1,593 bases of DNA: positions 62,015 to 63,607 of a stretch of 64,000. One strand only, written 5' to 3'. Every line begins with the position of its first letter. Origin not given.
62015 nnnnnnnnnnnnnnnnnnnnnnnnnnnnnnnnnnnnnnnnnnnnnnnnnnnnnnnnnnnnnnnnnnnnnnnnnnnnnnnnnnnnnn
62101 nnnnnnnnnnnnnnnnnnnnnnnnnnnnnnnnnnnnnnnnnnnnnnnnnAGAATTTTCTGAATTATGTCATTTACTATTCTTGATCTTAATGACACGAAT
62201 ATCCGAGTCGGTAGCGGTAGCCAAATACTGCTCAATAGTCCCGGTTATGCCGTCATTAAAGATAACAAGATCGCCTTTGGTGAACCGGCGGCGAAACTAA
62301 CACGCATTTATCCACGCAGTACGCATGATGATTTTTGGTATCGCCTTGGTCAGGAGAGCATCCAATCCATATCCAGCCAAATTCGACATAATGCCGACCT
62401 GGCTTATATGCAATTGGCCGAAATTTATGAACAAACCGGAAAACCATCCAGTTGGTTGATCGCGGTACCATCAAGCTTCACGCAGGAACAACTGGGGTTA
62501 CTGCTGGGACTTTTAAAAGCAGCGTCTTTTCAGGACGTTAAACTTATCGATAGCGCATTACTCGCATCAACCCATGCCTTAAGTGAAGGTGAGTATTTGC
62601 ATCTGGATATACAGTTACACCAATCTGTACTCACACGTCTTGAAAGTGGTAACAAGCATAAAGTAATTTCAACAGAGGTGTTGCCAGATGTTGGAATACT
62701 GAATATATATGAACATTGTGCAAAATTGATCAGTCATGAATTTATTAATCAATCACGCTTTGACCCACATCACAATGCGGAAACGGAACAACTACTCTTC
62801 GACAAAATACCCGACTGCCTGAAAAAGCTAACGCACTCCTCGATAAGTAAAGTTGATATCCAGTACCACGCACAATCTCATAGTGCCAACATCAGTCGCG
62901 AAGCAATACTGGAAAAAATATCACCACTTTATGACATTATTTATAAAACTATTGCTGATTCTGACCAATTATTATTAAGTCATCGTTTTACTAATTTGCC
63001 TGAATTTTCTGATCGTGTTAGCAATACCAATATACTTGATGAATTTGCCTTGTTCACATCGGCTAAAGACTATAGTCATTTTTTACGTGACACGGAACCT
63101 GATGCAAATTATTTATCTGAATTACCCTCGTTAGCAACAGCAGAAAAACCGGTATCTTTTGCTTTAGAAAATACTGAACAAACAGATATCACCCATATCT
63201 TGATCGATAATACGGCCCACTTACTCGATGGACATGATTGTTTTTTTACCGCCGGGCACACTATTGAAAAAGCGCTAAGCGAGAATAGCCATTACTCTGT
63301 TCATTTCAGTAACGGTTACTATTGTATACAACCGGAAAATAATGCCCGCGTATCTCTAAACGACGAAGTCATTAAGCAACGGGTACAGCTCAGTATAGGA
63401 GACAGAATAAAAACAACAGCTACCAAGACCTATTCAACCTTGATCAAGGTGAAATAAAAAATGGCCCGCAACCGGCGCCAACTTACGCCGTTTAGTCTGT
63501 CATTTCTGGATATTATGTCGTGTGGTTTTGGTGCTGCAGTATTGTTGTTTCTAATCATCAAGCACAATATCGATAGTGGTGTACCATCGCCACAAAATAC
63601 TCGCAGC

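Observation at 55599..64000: Operon of at least 8 genes for a putative proton-motive-force-driven trans-envelope apparatus of unrecognised type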

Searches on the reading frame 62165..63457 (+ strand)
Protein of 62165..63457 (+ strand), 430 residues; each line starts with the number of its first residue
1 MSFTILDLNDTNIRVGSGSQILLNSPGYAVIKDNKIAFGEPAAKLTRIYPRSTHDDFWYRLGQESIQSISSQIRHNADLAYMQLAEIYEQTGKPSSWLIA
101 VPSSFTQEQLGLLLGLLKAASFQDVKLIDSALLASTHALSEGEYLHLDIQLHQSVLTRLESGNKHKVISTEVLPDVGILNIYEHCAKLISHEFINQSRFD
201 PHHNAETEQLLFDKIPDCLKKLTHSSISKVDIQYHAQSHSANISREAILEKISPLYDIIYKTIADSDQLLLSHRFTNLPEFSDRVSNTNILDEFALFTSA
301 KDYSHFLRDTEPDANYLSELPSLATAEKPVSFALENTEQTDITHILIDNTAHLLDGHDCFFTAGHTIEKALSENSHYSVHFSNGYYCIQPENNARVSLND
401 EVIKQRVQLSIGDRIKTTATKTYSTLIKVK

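Call 4: search_protein_families(library=pfam, proteins=[window:62165-63457:+], max_evalue=1)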
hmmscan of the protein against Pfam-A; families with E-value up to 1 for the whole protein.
window:62165-63457:+ (430 aa): 1 family
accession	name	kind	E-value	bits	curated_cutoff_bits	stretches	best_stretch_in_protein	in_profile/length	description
PF00498.31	FHA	-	0.067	14.1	20.7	1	375-416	21-65/67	FHA domain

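Call 5: search_protein_families(library=ncbifam, proteins=[window:62165-63457:+], max_evalue=0.1)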
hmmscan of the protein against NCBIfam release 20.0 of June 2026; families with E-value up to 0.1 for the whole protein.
window:62165-63457:+ (430 aa): 0 families

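Call 6: search_protein_families(library=padloc, proteins=[window:62165-63457:+], max_evalue=0.1)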
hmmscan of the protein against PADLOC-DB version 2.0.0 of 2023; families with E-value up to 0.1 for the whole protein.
window:62165-63457:+ (430 aa): 0 families

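Call 7: find_encoding_contigs(protein=window:62165-63457:+, flank=10000, max_places=6)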
Protein window:62165-63457:+ (430 aa): 8 contigs read that carry it; 6 places shown.
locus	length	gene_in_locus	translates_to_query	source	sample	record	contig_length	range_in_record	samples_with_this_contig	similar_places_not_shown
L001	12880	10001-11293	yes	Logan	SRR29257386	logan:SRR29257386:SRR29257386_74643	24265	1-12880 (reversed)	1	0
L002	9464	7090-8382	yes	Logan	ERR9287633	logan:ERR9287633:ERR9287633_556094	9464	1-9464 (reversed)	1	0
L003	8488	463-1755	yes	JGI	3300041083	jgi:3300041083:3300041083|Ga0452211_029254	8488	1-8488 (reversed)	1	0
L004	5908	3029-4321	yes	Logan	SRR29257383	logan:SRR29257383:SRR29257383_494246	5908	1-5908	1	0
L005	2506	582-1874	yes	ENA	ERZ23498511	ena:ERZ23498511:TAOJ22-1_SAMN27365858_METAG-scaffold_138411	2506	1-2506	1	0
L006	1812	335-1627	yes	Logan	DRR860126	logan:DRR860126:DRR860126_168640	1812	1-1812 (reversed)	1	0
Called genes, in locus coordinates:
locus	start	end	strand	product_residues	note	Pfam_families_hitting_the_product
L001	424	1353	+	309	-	PF00753:Lactamase_B, PF12706:Lactamase_B_2 (weak)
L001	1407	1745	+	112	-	-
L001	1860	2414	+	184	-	PF06577:EipA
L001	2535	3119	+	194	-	-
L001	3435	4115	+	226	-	-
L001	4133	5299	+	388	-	-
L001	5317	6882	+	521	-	PF07719:TPR_2 (faint)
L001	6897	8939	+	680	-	PF13620:CarboxypepD_reg (faint), PF08308:PEGA, PF03781:FGE-sulfatase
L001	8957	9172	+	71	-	-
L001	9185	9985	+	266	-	PF01618:MotA_ExbB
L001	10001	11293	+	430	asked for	-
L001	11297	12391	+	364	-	PF13519:VWA_2 (faint)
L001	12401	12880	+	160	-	?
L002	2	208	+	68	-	?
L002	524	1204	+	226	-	-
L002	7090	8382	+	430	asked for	-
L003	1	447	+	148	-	?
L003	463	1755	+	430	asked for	-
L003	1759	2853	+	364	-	PF13519:VWA_2 (faint)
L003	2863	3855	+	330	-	-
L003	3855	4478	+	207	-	-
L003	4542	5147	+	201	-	-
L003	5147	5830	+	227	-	PF01435:Peptidase_M48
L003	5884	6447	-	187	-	-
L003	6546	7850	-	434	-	-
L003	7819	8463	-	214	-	-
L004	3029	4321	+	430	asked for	-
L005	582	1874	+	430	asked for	-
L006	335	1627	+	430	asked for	-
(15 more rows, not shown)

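Call 12: search_solved_structures(query=window:62165-63457:+, max_evalue=10)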
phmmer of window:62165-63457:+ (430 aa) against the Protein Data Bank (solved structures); distinct sequences matched with E-value up to 10: 2.
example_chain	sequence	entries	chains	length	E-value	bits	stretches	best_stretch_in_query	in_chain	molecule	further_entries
4ftf_A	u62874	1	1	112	0.17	14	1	159-239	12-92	Alternate secretin pathway subunit S (VC395_1821, VC1703)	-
9dnk_A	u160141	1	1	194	0.44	12.7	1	100-231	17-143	Engineered RamR Variant R2.1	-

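Call 24: find_homologous_proteins(query=window:62165-63457:+, max_evalue=0.001)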
Query window:62165-63457:+ (430 aa): 191 proteins with E <= 0.001 among 8000 candidates; the best 120 are listed.
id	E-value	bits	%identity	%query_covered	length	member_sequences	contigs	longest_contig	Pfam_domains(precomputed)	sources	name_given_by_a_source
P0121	5.6e-282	952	100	100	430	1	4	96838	-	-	-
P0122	7.1e-195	666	72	100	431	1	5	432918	-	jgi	jgi:hypothetical protein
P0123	2.5e-186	638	68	100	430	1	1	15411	-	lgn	-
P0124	1.2e-182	625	66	100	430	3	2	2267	-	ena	-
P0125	7.4e-180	616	66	100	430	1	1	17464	-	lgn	-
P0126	3.3e-179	614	66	100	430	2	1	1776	-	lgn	-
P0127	7.3e-176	603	64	100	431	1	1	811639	-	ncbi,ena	-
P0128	1.3e-172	592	65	100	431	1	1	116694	-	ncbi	-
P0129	4.6e-172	591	64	100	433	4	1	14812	-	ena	-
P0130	5.9e-172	590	64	100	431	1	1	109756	-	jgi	jgi:hypothetical protein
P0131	3.2e-171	588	63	100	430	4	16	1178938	-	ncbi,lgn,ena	-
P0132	4.1e-171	587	62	100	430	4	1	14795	-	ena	-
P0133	1.4e-170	586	63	100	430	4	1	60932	-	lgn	-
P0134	2.2e-170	585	63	100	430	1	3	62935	-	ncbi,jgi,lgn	ncbi:MAG: hypothetical protein ACI85N_001899 [Gammaproteobacteria bacterium]|jgi:hypothetical protei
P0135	7.0e-169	580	63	100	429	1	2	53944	-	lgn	-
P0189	5.1e-53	199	32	98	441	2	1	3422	PF00498.32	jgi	-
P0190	8.2e-53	198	31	98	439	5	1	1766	PF00498.32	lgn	-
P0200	1.6e-49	187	30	100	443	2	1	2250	PF00498.32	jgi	jgi:hypothetical protein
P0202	4.2e-49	186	29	97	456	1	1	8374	PF00498.32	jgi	jgi:hypothetical protein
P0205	3.8e-48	183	30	100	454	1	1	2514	PF00498.32,PF16697.11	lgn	-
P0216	4.7e-44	169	27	100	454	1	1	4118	PF00498.32,PF16697.11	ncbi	-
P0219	1.3e-43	168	31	97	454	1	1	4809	PF00498.32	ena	-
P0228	3.6e-41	160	29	100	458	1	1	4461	PF00498.32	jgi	jgi:hypothetical protein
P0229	3.9e-41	159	27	100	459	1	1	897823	PF00498.32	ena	-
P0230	5.6e-41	159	28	97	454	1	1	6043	PF00498.32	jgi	-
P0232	1.0e-40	158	33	66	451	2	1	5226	PF00498.32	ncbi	-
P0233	1.2e-40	158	28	100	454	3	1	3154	PF00498.32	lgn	-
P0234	2.7e-40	157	27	100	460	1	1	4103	PF00498.32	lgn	-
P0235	2.8e-40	157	28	77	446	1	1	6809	PF00498.32,PF16697.11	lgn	-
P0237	1.9e-39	154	28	95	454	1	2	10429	PF00498.32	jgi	jgi:hypothetical protein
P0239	4.5e-39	153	30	95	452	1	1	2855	PF00498.32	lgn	-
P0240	7.4e-39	152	28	97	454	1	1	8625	PF00498.32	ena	-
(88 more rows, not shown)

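Call 27: search_protein_families(library=pfam, proteins=[L003:1759-2853:+, L003:2863-3855:+, L003:3852-4478:+, L003:4491-5147:+, L003:5147-5830:+], max_evalue=1)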
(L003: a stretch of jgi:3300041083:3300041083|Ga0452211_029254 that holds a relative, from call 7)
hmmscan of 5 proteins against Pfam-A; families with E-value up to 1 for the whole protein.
L003:1759-2853:+ (364 aa): 11 families
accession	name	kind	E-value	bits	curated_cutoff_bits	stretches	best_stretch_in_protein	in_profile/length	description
PF13519.12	VWA_2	-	6e-06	27.3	27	1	167-292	1-106/107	von Willebrand factor type A domain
PF16331.10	TolA_bind_tri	-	0.018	15.5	30.1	1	52-111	2-61/76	TolA binding protein trimerisation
PF13851.11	GAS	-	0.024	14.5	32.3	1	54-137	26-107/200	Growth-arrest specific micro-tubule binding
PF08647.16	BRE1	-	0.031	14.8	27.9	1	51-116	28-93/95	BRE1 E3 ubiquitin ligase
PF12018.13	FAP206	-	0.05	13.4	33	1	72-134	5-65/272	Domain of unknown function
PF13768.12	VWA_3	-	0.072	13.6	27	1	215-298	30-112/155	von Willebrand factor type A domain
PF06818.20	Fez1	-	0.091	13.7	34.4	1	68-216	17-145/199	Fez1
PF12325.13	TMF_TATA_bd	-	0.15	12.6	29.1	1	51-110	16-75/115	TATA element modulatory factor 1 TATA binding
PF24319.2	DUF7491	-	0.3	11.8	30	0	114-137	34-57/90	Coiled-coil region of unknown function (DUF7491)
PF01496.24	V_ATPase_I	-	0.35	9.2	30.7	1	45-125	60-138/815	V-type ATPase 116kDa subunit family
PF03961.19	FapA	-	0.99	9.4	31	0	49-129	151-231/272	Flagellar Assembly Protein A beta solenoid domain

L003:2863-3855:+ (330 aa): 12 families
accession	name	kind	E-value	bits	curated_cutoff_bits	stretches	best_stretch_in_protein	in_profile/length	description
PF13519.12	VWA_2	-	0.00074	20.6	27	1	155-187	1-38/107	von Willebrand factor type A domain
PF16043.11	DUF4795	-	0.0026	17.6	34.8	1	53-143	16-110/208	Domain of unknown function (DUF4795)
PF00092.34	VWA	-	0.0097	16.6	23.8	1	155-182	2-29/174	von Willebrand factor type A domain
PF08286.16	Spc24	-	0.01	16.5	25.3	1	56-104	2-49/109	Spc24 subunit of Ndc80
PF24589.1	DUF7614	-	0.13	12.6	27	1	250-314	37-102/132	Domain of unknown function (DUF7614)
PF20383.3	DUF6678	-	0.15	12.6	24.5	1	162-213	11-61/122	Family of unknown function (DUF6678)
PF08149.16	BING4CT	-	0.18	12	23.7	1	109-139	43-73/79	BING4CT (NUC141) domain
PF08647.16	BRE1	-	0.2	12.2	27.9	0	57-105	2-50/95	BRE1 E3 ubiquitin ligase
PF08614.16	ATG16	-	0.22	12.1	33.7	1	49-137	100-188/200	Autophagy protein 16 (ATG16)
PF04136.21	COG3_N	-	0.34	11.3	27.9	1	78-136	3-61/147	Conserved oligomeric Golgi complex subunit 3, N-terminal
PF09755.14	DUF2046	-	0.63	9.6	24.7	0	47-138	103-192/305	Uncharacterized conserved protein H4 (DUF2046)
PF25366.1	RUFY4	-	0.92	10.3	27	0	71-134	15-79/90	RUFY4-like domain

L003:3852-4478:+ (208 aa): 1 family
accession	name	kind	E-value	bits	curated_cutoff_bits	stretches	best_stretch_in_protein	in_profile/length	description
PF24931.1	ACT_ACR9_3rd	-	0.011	16.2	27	1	157-192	9-42/98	ACR9-like, ACT-like domain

L003:4491-5147:+ (218 aa): 0 families

L003:5147-5830:+ (227 aa): 1 family
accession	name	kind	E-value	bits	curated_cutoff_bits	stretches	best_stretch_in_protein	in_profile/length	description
PF01435.24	Peptidase_M48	-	2.6e-18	66.9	20.3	2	71-138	17-82/186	Peptidase family M48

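Call 32: predict_structure(alignment_id=A2)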
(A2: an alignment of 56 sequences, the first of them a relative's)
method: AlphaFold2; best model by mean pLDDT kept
length: 430 residues; sequences in the alignment: 56
mean_pLDDT: 91.0   pTM: 0.73
mean pLDDT of the five models: 91.0, 90.5, 90.2, 90.2, 89.6
residues with pLDDT >= 90: 339; 70-90: 70; 50-70: 9; < 50: 12
segments of 3 or more residues with pLDDT < 50: 327-338
pLDDT, mean of each block of 10 residues (from residue 1): 91 90 95 92 96 95 84 91 97 94 95 96 94 93 95 97 94 96 98 97 96 98 97 95 98 96 85 95 89 92 85 78 55 41 94 91 92 94 91 93 93 92 92
secondary structure, 60 per line:
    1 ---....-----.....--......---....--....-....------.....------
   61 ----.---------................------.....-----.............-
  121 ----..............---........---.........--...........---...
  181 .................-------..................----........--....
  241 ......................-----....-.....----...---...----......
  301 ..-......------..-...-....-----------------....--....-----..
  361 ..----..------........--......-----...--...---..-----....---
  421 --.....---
elements in order: E4-7 E13-17 E20-25 E29-32 E35-38 H40-43 H76-90 E97-101 H107-119 E125-129 H130-138 E142-149 E153-161 E164-174 H178-197 H205-222 E227-234 E237-244 H245-262 E268-271 H273-277 E288-290 H295-302 H304-309 E319-321 H323-326 E344-347 E350-353 E359-362 E375-382 E385-390 E396-398 E401-403 E414-417 E423-427

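Call 35: fold_search(model_id=the predicted structure, library=pdb)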
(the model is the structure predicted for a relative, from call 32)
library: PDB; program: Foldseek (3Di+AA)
matches with E <= 10: 1175; with E <= 0.001: 638
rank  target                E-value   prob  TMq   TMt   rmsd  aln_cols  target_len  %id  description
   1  6eof                  1.1e-17  1.00  0.57  0.48  23.4       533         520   13  Crystal structure of AMPylated GRP78 in ADP state (released 2017-11-01)
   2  9a5j_A                2.3e-17  1.00  0.57  0.42  22.2       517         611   14  Integrative model of DNAK-GUDB by crosslinking MS and deep learning (released 2024-09-18)
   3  7b7z_B                3.4e-17  1.00  0.56  0.47  24.1       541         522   14  DeAMPylation complex of monomeric FICD and AMPylated BiP (state 1) (released 2021-07-07)
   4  6zmd_A                5.7e-17  1.00  0.57  0.48  24.1       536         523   13  Crystal structure of HYPE covalently tethered to BiP bound to AMP-PNP (released 2021-04-14)
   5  5o4p_B                8.5e-17  1.00  0.57  0.48  23.9       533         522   13  Crystal structure of AMPylated GRP78 (released 2017-11-01)
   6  2v7y                  9.5e-17  1.00  0.61  0.53  19.7       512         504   13  Crystal structure of the molecular chaperone DnaK from Geobacillus kaustophilus HTA426 in post-ATP hydrolysis state (released 2008-04-08)
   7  5e84_A                1.1e-16  1.00  0.58  0.43  23.5       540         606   13  ATP-bound state of BiP (released 2016-01-27)
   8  5tky_B                1.1e-16  1.00  0.58  0.44  23.9       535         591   12  Crystal structure of the co-translational Hsp70 chaperone Ssb in the ATP-bound, open conformation (released 2016-11-16)
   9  6eob                  1.1e-16  1.00  0.57  0.48  24.5       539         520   14  Crystal structure of AMPylated GRP78 in apo form (Crystal form 1) (released 2017-11-01)
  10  5mb9_A                1.6e-16  1.00  0.59  0.51  15.0       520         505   13  Crystal structure of the eukaryotic ribosome associated complex (RAC), a unique Hsp70/Hsp40 pair (released 2016-12-28)
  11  7f4x                  2.1e-16  1.00  0.59  0.67   4.2       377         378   16  Joint neutron and X-ray crystal structure of the nucleotide-binding domain of Hsp72 in complex with ADP (released 2022-06-29)
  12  9a2i_MODEL_1_A        2.2e-16  1.00  0.57  0.41  20.6       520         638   13  Model of E. coli DnaK by in-cell photo-crosslinking MS and deep learning (released 2023-02-24)
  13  6eoc                  2.2e-16  1.00  0.56  0.48  23.6       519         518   12  Crystal structure of AMPylated GRP78 in apo form (Crystal form 2) (released 2017-11-01)
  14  5mb9_B                2.3e-16  1.00  0.58  0.52  15.4       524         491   12  Crystal structure of the eukaryotic ribosome associated complex (RAC), a unique Hsp70/Hsp40 pair (released 2016-12-28)
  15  6asy_A                2.6e-16  1.00  0.57  0.42  23.2       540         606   12  BiP-ATP2 (released 2017-12-06)
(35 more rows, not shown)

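Call 52: search_protein_families(library=pfam, proteins=[L003:5884-6507:-, L003:6546-7994:-], max_evalue=0.01)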
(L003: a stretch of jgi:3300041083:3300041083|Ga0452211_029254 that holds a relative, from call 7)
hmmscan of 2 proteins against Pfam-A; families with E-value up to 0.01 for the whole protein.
L003:5884-6507:- (207 aa): 1 family
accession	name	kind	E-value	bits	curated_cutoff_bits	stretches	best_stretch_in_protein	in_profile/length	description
PF13424.12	TPR_12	-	0.00044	20.8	30.1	1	47-96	25-75/77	Tetratricopeptide repeat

L003:6546-7994:- (482 aa): 1 family
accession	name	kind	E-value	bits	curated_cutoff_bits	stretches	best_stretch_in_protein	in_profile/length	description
PF00745.25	GlutR_dimer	-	0.0019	19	22.9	1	122-176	25-78/99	Glutamyl-tRNAGlu reductase, dimerisation domain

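Call 70: search_protein_representatives(alignment_id=A2)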
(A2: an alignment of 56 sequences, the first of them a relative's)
Query: 56 sequences, 442 profile positions. Proteins with E-value up to 0.001 (for the whole library): 3910; up to 1e-10: 1858; up to 1e-30: 1226. The best 150 are listed.
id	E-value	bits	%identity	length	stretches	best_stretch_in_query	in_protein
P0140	2.6e-153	527.7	-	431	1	1-438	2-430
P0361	7.1e-150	516.3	-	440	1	1-439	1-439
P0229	4.1e-148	510.5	-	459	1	1-439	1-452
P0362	9.1e-148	509.4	-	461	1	1-440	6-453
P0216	9.6e-148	509.3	-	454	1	1-440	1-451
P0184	1.1e-147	509.1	-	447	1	1-439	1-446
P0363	2.5e-144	498.1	-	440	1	3-439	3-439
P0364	4.3e-144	497.3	-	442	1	1-440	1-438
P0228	6.9e-143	493.3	-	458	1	1-440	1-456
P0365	1.0e-140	486.1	-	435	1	4-438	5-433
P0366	2.3e-140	485.0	-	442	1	1-439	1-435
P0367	2.7e-140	484.7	-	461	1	3-439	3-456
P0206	6.1e-140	483.6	-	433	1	1-440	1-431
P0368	1.6e-139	482.2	-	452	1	4-441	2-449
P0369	6.3e-138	477.0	-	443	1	1-439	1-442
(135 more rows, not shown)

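Call 73: search_solved_structures(query=L003:1759-2853:+, max_evalue=1)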
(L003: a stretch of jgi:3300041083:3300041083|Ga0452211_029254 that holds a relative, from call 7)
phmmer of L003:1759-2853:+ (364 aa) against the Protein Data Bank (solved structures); distinct sequences matched with E-value up to 1: 4.
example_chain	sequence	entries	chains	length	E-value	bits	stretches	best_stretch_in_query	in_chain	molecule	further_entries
6fvt_L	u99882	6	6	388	0.45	13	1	59-133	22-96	26S proteasome subunit RPT4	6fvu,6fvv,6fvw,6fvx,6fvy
3jco_L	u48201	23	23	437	0.49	12.9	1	59-133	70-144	26S protease subunit RPT4 | 26S proteasome subunit RPT4 | RPT4 isoform 1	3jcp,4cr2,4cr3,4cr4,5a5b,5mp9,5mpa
35zw_G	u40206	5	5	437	0.49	12.9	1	59-133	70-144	26S proteasome subunit RPT4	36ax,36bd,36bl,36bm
5lq7_A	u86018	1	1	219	0.51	12.8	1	24-92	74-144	Virulence protein vsdE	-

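Call 74: search_solved_structures(query=L003:4491-5147:+, max_evalue=1)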
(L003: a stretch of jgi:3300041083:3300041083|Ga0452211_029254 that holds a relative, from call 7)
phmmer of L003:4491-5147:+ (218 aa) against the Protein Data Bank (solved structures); distinct sequences matched with E-value up to 1: 0.
